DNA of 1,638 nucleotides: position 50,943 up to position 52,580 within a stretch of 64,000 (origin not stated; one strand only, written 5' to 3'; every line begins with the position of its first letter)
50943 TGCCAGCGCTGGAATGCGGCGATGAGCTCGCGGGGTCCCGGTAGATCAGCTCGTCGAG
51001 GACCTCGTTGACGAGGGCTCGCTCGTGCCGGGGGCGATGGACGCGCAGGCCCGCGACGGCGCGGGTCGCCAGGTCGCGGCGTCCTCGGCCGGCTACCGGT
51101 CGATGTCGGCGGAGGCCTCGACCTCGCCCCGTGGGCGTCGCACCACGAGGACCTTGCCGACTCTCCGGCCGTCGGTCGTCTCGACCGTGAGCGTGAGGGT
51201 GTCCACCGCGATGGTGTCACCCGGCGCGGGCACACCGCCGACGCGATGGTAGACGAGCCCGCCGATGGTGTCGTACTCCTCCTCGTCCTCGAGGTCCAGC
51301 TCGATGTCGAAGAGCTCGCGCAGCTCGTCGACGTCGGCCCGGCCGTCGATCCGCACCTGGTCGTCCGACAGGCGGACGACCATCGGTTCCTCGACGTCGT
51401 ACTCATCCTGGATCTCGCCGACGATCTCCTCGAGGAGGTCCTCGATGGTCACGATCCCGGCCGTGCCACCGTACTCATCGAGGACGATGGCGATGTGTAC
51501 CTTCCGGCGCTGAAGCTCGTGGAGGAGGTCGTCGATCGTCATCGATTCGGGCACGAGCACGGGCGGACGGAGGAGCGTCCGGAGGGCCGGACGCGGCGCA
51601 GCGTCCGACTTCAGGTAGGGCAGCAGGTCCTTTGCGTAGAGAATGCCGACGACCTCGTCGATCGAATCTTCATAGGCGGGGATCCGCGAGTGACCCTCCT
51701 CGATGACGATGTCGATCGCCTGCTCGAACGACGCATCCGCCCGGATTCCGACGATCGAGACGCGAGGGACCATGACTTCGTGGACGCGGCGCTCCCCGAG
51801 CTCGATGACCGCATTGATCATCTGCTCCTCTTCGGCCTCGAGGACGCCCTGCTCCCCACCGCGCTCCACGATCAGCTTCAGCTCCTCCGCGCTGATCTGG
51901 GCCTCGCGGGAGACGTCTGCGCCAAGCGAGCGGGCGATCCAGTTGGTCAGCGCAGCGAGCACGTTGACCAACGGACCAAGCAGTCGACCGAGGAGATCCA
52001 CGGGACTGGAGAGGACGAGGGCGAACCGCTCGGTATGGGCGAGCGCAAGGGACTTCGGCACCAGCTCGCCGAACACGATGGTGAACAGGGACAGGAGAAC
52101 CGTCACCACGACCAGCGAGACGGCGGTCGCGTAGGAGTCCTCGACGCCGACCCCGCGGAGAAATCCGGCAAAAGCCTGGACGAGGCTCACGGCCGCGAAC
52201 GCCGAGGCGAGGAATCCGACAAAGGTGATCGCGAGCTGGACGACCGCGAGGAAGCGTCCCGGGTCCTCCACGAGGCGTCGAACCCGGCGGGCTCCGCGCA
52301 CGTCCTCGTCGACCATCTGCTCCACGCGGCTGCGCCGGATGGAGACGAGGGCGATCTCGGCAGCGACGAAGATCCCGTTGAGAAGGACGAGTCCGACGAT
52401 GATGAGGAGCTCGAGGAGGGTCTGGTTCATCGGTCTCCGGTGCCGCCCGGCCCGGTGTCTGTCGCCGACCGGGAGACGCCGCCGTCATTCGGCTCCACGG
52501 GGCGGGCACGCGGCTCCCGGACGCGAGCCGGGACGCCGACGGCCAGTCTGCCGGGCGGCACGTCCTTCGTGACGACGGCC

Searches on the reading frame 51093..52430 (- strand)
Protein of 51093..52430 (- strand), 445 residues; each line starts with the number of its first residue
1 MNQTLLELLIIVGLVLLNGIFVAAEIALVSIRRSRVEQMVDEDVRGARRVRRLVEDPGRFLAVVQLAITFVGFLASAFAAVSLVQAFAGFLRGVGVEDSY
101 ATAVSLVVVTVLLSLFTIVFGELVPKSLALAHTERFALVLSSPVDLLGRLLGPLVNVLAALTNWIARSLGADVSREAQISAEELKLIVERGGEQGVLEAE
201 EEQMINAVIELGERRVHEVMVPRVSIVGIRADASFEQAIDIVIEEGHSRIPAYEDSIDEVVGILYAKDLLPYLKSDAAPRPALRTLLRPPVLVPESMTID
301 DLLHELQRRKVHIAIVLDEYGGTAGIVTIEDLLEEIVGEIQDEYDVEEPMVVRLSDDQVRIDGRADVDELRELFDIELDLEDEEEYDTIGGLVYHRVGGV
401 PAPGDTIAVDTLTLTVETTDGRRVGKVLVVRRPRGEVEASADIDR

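Call 44: search_protein_families(library=pfam, proteins=[window:51093-52430:-], max_evalue=0.00001)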
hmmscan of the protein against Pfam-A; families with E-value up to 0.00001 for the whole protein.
window:51093-52430:- (445 aa): 3 families
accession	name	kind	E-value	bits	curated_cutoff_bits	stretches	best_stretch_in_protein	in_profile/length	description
PF01595.25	CNNM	-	4.4e-47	160.5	28.4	1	9-201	1-181/181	Cyclin M transmembrane N-terminal domain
PF03471.22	CorC_HlyC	-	5.4e-19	68.4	27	1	353-431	2-79/81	Transporter associated domain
PF00571.33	CBS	-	1.2e-17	64.3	24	1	288-337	7-56/57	CBS domain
